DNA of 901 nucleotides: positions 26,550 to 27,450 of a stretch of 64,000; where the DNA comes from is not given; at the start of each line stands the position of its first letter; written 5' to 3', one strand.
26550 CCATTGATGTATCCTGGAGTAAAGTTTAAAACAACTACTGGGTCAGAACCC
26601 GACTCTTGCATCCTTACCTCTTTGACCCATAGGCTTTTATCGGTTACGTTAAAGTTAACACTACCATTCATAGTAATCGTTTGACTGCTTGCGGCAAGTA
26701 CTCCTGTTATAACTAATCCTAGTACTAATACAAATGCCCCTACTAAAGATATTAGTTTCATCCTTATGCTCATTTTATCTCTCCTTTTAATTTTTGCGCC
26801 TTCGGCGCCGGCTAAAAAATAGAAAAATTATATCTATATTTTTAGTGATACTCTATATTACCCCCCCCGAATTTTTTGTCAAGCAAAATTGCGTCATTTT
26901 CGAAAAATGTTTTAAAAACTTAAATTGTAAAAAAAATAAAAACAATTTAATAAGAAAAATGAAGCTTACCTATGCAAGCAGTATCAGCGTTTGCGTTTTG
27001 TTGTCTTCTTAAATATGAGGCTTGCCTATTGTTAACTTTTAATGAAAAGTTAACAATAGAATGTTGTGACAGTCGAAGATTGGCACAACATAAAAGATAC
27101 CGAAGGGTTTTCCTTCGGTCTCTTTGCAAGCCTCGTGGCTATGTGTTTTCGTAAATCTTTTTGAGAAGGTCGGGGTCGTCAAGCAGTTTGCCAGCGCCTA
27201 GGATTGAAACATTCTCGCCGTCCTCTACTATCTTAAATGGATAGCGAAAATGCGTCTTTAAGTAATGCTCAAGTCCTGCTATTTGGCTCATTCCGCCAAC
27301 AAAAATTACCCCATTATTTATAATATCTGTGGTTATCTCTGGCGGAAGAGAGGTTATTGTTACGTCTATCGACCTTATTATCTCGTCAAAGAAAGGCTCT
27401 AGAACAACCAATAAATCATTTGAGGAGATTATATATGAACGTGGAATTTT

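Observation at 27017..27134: Conserved 118-nt closing-stem-plus-three-hairpin element with compensatory base-pair changes between its two copies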

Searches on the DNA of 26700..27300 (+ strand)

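Call 9: search_rna_families(source=window, start=26700, end=27300, threshold=evalue, max_evalue=10)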
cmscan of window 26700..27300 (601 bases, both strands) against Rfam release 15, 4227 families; matches with E-value up to 10: 18.
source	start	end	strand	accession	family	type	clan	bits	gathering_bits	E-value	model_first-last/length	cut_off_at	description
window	27026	27061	+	RF03621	MIR4245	Gene; miRNA;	-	18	74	2.3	1-128/128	no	MIR4245 microRNA precursor family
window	27022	27063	+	RF03956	mir-737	Gene; miRNA;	-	18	60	5.4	1-63/63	no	mir-737 microRNA precursor family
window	26770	26844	-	RF02526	SSRC34_1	Gene; sRNA;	-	17.6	64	9.9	1-128/128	no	Streptococcus sRNA SSRC34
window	26771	26837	-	RF02980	freshwater-2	Cis-reg;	-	17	49.9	4.9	1-84/84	no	freshwater-2 RNA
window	27028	27117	+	RF02799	CssrB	Gene; sRNA;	-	16.8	76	0.53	1-180/180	no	Chromosome-encoded Shigella sRNA B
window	26775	26833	+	RF04127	MIR8007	Gene; miRNA;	-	16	195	1.7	83-141/226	no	MIR8007 microRNA precursor family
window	27026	27061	+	RF04127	MIR8007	Gene; miRNA;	-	15.9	195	1.8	1-226/226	no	MIR8007 microRNA precursor family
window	27060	27118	+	RF02607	AbsR25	Gene; sRNA;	-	15.9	47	4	1-164/164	no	Acinetobacter sRNA 25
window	27095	27153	+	RF01928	Mico1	Gene; lncRNA;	-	15.8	60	1.4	1-205/205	no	Maternal intergenic circadian oscillating RNA 1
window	27037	27095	+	RF00153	SNORD62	Gene; snRNA; snoRNA; CD-box;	CL00068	15.6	39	5.8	1-86/86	no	Small nucleolar RNA SNORD62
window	27186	27210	-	RF01315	CRISPR-DR2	Gene; CRISPR;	CL00014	15.6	37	8.2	1-30/30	no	CRISPR RNA direct repeat element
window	27183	27210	+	RF01322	CRISPR-DR9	Gene; CRISPR;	-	15.1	45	2.7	1-37/37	no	CRISPR RNA direct repeat element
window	26785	26909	-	RF02678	Hatchet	Gene; ribozyme;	-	13.9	51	8.7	1-133/133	no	Hatchet ribozyme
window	26726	26808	-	RF00026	U6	Gene; snRNA; splicing;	CL00009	13.7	44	1.4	1-105/105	no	U6 spliceosomal RNA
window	27024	27061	-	RF04133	MIR2646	Gene; miRNA;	-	13.1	245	2.8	1-256/256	no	MIR2646 microRNA precursor family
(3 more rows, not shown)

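Call 21: build_rna_model(alignment_id=A2, structure=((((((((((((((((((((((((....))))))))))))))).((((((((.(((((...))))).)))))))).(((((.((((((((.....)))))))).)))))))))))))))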
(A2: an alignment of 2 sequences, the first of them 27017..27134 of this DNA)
Model R1 built from alignment A2 (2 sequences, 118 columns); structure: as given.
model positions 118; base pairs 50; branch points 2; effective number of sequences 0.45; information 0.589 bits per position. Calibrated on 0.2 Mb of random sequence (short: E-values are rough).
structure used (alignment columns):
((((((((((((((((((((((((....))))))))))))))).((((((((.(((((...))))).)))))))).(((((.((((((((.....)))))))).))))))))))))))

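Call 22: search_with_rna_model(model_id=R1, sources=[window, L001, L002, L003, L004, L005, L006], max_evalue=1, show_alignments=4)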
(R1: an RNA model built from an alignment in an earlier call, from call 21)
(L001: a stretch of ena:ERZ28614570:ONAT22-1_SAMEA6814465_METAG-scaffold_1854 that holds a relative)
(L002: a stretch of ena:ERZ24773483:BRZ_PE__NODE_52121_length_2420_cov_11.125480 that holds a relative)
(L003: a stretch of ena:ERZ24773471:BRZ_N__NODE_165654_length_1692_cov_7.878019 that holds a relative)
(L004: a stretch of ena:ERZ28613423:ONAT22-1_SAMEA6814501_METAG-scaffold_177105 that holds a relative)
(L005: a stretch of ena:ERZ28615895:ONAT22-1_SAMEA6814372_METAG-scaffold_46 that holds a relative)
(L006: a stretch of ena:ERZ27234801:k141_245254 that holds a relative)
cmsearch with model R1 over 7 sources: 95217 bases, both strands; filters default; matches with E-value up to 1: 18.
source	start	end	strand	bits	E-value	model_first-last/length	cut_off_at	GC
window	27017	27134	+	134.6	2.4e-32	1-118/118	no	0.39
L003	200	317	-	134.6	2.4e-32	1-118/118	no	0.39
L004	56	173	-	134.6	2.4e-32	1-118/118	no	0.39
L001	3640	3757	-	134.3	2.8e-32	1-118/118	no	0.4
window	48537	48654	+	131.1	1.9e-31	1-118/118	no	0.36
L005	3244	3361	-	125.8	4.5e-30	1-118/118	no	0.37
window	27026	27059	-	24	0.00076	10-43/118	no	0.21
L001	3715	3748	+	24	0.00076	10-43/118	no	0.21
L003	275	308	+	24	0.00076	10-43/118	no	0.21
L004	131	164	+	24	0.00076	10-43/118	no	0.21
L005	3253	3285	+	23.2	0.0012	77-109/118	no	0.42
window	48613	48645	-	22.3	0.002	77-109/118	no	0.36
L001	3649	3681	+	21.7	0.003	77-109/118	no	0.45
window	48546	48579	-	21.1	0.0041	10-43/118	no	0.26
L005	3319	3352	+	21.1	0.0041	10-43/118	no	0.26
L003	209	241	+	20.6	0.0054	77-109/118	no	0.42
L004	65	97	+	20.6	0.0054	77-109/118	no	0.42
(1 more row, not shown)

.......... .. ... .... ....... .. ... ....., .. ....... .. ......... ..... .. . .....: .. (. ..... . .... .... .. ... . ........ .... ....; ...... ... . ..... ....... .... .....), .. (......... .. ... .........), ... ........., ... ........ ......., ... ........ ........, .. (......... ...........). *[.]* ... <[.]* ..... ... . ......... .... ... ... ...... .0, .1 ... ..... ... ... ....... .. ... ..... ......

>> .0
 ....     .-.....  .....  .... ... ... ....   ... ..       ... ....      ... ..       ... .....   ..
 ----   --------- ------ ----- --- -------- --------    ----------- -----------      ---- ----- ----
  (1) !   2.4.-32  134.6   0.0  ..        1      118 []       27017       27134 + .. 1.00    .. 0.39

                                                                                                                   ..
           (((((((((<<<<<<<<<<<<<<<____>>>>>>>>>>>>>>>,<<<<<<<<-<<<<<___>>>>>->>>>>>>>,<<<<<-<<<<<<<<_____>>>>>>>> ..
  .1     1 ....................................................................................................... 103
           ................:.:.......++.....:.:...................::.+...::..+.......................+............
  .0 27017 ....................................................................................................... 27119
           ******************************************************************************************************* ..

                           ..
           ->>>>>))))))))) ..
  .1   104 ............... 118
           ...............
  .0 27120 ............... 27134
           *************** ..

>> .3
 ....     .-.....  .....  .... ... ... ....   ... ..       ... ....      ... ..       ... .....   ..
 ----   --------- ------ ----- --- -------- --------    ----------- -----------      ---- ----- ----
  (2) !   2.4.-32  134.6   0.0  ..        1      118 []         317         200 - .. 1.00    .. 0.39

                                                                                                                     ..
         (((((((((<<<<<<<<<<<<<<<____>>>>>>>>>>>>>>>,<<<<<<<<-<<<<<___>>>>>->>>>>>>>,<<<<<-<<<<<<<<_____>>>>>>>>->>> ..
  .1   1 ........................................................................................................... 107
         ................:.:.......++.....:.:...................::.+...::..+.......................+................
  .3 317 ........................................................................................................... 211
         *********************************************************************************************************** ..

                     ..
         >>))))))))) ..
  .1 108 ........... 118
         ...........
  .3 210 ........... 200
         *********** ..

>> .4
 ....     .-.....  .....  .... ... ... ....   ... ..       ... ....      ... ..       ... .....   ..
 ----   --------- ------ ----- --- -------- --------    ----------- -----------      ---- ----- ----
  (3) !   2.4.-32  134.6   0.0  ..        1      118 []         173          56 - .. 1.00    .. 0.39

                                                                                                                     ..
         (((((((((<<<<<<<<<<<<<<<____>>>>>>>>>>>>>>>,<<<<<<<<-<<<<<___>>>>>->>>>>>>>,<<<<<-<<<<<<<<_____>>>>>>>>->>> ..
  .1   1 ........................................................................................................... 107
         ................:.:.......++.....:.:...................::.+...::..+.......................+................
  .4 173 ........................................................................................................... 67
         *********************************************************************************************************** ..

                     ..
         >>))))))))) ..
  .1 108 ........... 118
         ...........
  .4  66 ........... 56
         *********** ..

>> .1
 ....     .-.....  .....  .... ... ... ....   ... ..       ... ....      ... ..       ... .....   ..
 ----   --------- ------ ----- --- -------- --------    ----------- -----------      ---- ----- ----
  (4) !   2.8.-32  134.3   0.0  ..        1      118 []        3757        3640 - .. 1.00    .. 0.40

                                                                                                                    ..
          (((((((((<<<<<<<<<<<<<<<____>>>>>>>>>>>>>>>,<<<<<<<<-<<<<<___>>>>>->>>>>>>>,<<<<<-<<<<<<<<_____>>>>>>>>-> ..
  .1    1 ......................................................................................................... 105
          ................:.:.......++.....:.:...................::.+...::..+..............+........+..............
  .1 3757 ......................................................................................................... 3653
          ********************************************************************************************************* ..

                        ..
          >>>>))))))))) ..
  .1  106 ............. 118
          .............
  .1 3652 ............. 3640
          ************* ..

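Call 26: search_with_rna_model(model_id=R1, sources=[L007, L008, L009, L010, L011, L012, L013, L014, L015, L016, L017, L018, L019, L020, L021, L022, L023, L024, L025, L026, L027, L028, L029, L030, L031], max_evalue=1)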
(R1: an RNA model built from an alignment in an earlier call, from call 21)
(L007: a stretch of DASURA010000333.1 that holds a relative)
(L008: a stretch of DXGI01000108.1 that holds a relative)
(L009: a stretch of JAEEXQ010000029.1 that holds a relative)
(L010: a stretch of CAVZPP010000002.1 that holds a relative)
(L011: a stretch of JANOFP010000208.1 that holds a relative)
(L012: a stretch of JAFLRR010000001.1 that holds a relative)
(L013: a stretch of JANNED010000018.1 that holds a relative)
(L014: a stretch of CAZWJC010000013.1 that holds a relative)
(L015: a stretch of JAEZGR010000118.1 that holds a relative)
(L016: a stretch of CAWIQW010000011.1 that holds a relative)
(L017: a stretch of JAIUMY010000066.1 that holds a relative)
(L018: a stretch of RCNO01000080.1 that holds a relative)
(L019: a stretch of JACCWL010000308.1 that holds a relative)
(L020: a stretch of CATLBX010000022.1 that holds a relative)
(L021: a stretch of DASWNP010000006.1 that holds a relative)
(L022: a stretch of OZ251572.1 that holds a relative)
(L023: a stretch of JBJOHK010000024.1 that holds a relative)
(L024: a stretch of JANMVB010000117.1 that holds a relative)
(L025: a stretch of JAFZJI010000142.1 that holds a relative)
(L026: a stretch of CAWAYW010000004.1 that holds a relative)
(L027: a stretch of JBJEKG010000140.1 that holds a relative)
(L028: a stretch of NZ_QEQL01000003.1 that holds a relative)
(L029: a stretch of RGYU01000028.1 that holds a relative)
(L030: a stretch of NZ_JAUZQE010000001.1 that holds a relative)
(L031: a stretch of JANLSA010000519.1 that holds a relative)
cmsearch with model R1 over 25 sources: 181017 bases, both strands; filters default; matches with E-value up to 1: 0.
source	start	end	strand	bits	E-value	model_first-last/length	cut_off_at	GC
